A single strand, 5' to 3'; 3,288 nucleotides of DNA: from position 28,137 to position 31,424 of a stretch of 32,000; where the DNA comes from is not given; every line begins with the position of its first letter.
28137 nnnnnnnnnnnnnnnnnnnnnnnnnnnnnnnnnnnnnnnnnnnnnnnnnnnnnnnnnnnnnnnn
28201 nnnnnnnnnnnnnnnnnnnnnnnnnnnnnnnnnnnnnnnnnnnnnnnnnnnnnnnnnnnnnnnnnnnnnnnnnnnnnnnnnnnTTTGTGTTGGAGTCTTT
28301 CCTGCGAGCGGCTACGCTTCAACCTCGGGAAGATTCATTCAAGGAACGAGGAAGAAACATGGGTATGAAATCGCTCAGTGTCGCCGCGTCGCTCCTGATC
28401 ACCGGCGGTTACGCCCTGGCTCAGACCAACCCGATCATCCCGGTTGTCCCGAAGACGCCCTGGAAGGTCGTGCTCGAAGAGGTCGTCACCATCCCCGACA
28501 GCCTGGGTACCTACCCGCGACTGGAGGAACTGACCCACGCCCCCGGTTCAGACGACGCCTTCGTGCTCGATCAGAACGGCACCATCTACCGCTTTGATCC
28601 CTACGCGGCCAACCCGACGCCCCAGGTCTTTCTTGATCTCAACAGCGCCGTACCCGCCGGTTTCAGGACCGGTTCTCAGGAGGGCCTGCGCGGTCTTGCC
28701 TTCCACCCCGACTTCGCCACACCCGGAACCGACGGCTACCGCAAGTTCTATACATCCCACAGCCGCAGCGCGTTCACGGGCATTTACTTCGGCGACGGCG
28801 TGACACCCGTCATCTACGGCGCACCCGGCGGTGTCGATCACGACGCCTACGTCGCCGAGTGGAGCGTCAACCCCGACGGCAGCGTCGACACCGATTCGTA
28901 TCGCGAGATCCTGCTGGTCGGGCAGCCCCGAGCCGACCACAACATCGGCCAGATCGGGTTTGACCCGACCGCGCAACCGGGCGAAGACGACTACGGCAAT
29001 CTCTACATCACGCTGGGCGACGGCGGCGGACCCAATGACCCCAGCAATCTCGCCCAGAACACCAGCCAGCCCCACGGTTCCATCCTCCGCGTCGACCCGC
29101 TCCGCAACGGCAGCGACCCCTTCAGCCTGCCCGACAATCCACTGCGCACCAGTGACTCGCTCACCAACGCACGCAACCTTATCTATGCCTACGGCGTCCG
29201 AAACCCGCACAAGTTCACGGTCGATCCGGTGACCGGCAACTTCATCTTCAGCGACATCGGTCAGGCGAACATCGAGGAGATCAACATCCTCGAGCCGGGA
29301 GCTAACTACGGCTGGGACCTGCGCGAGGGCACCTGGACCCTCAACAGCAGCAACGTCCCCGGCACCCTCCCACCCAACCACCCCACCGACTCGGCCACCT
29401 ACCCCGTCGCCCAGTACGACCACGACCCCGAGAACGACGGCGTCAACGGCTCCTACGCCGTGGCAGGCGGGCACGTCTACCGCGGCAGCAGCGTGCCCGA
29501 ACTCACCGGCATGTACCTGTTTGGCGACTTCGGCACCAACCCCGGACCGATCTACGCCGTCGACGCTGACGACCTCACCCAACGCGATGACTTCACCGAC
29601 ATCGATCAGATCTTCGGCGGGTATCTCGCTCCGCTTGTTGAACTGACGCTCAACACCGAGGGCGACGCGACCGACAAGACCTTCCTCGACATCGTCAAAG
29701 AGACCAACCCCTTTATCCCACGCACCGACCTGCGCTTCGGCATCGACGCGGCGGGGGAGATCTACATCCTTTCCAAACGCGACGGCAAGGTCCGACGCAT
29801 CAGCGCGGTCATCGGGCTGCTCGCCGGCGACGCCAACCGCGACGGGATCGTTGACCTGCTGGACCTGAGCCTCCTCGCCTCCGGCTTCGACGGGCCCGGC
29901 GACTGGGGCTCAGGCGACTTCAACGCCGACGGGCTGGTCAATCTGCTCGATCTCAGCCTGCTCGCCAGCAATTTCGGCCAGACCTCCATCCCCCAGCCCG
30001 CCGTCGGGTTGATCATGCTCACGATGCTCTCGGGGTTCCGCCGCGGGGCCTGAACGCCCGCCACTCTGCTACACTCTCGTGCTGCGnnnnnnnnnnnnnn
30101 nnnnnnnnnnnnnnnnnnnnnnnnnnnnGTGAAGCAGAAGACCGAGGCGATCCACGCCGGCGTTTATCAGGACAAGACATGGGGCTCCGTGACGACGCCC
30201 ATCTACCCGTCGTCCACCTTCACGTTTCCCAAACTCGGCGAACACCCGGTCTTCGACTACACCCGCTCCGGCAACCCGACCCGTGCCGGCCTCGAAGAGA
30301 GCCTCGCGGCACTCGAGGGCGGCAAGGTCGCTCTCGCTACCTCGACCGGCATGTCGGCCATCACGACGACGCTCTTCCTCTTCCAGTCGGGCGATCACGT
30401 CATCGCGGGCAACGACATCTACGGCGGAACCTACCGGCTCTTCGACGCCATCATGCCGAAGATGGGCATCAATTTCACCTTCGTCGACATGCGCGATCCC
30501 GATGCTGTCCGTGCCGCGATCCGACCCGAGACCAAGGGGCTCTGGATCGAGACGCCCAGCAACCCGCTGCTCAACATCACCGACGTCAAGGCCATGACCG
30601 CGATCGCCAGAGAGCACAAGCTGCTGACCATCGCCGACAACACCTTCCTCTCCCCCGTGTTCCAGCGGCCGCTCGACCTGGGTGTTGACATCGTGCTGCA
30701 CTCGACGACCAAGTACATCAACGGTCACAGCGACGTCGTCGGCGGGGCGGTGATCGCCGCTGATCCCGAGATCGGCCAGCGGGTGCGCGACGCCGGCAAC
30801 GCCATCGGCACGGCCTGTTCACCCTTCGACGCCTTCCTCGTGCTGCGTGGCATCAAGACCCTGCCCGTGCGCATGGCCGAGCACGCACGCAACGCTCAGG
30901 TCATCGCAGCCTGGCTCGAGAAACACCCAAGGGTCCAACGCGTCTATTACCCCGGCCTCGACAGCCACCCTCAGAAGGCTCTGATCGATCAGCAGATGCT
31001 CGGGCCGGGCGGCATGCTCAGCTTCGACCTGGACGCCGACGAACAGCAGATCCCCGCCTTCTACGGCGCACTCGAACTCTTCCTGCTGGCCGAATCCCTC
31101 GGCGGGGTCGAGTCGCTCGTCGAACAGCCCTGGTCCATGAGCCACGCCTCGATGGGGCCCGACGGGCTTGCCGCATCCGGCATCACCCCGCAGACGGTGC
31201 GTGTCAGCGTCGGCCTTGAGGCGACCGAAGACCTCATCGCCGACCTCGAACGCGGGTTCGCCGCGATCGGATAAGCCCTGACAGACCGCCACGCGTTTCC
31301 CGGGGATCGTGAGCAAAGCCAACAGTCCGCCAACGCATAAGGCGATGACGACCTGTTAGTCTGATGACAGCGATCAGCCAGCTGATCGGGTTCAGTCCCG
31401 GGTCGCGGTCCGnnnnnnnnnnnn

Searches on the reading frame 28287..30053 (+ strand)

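Call 10: search_protein_families(library=pfam, proteins=[window:28287-30053:+], max_evalue=0.001)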
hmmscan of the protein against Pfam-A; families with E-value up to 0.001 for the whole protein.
window:28287-30053:+ (588 aa): 2 families
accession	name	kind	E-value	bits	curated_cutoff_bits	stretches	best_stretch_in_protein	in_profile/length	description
PF07995.17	GSDH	-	1.8e-23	83.8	25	1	126-415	43-278/332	Glucose / Sorbosone dehydrogenase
PF00404.24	Dockerin_1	-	0.00012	22.7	22.9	1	513-560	1-53/57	Dockerin type I domain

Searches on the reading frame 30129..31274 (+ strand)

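Call 52: search_protein_families(library=pfam, proteins=[window:30129-31274:+], max_evalue=0.001)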
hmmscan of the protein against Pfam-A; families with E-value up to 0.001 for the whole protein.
window:30129-31274:+ (381 aa): 3 families
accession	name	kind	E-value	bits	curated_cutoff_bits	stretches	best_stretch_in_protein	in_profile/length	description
PF01053.26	Cys_Met_Meta_PP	-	9e-145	482.4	27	1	4-377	1-380/381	Cys/Met metabolism PLP-dependent enzyme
PF00155.27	Aminotran_1_2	-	2.5e-05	24.1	19.7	1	52-179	44-194/361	Aminotransferase class I and II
PF01041.23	DegT_DnrJ_EryC1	-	2.8e-05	24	19.8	1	50-170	24-145/360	DegT/DnrJ/EryC1/StrS aminotransferase family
